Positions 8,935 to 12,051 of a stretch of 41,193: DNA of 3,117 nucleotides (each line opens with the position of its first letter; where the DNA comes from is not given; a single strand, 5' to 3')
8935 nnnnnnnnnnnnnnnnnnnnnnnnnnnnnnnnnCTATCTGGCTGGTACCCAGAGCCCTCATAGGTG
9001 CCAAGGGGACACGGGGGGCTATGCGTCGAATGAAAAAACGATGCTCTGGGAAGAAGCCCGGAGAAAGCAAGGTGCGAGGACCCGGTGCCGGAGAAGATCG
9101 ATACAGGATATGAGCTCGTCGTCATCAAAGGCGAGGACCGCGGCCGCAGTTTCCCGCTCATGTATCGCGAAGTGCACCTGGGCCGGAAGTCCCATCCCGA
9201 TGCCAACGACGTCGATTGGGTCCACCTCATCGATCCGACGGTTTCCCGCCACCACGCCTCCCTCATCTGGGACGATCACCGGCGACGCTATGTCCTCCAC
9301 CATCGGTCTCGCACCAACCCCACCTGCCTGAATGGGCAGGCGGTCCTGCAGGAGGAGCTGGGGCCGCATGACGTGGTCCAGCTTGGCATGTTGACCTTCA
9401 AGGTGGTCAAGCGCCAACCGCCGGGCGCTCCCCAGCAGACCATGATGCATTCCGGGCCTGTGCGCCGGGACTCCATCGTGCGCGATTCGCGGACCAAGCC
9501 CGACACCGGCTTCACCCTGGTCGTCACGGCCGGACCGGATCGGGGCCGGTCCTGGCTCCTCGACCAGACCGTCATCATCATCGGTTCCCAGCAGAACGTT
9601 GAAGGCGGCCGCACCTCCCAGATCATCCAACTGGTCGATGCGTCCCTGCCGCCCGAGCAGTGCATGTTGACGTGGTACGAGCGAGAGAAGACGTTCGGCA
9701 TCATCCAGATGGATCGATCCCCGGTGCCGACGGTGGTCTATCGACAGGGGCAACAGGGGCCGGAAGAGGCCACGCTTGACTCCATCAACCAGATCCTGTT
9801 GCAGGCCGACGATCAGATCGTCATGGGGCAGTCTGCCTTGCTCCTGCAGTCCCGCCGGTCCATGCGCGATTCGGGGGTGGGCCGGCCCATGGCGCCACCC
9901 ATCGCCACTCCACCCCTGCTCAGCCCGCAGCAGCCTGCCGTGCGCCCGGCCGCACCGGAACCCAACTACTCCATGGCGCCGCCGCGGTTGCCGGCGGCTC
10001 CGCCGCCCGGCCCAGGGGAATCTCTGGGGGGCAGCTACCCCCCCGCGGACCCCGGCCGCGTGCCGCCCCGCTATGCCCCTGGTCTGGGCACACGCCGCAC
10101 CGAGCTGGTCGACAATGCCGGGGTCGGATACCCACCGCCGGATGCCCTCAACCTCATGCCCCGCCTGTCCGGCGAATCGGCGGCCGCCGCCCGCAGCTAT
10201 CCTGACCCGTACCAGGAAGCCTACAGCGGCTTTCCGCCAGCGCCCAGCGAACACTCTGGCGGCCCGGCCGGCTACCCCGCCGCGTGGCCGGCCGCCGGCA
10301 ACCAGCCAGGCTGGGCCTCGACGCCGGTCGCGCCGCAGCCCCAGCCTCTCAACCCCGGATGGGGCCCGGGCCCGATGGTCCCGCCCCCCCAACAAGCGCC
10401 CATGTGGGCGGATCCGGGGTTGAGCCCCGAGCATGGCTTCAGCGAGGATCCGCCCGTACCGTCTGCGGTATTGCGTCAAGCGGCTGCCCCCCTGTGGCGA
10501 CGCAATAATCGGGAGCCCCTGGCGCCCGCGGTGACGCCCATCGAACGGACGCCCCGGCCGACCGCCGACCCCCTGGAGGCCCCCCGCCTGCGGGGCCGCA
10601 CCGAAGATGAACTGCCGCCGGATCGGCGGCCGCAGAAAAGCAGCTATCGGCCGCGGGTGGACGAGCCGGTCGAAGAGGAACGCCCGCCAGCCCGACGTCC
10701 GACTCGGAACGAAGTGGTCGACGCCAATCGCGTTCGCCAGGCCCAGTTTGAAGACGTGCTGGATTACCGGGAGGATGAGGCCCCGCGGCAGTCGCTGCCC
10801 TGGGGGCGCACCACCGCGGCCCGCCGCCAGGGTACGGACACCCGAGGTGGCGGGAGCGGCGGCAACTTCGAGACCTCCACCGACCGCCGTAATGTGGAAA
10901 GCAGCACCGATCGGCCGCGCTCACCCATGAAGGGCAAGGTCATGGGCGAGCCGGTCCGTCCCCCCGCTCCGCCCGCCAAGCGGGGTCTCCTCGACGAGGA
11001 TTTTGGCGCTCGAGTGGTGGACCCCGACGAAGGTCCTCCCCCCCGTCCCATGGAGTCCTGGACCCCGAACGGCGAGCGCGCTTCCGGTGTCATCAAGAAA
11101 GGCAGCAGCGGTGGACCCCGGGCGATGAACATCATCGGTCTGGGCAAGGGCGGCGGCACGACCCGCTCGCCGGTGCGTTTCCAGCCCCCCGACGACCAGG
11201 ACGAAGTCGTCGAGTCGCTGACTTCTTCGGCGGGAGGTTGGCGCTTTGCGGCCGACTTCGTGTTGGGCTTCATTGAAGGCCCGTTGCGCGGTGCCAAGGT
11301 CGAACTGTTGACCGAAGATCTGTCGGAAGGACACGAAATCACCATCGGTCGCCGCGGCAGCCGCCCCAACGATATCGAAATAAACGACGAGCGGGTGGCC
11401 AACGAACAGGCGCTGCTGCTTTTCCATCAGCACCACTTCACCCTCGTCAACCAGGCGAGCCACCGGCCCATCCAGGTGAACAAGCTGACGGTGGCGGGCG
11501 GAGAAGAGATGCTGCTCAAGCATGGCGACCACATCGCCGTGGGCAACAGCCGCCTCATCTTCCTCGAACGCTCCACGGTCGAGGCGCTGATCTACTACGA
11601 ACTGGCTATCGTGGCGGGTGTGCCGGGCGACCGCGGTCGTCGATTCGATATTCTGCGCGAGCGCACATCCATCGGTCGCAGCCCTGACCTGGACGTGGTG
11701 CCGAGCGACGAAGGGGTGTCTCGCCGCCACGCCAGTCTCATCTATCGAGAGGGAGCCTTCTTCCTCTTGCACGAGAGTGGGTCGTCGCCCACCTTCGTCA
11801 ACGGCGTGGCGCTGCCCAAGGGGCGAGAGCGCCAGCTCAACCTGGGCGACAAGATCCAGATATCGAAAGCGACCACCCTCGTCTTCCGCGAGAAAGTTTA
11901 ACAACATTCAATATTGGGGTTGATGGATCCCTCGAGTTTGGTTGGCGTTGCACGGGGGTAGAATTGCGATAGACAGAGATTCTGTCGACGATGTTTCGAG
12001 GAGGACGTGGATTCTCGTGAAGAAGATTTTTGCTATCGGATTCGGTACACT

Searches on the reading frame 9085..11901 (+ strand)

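Call 48: search_protein_families(library=pfam, proteins=[window:9085-11901:+], max_evalue=0.0001)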
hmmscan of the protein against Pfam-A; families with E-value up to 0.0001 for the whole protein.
window:9085-11901:+ (938 aa): 2 families
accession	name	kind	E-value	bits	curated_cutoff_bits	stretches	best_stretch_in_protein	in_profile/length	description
PF16697.10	Yop-YscD_cpl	-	2.7e-35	121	33.2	3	13-110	2-93/94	Inner membrane component of T3SS, cytoplasmic domain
PF00498.31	FHA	-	1.2e-34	119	20.7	3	861-926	1-66/67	FHA domain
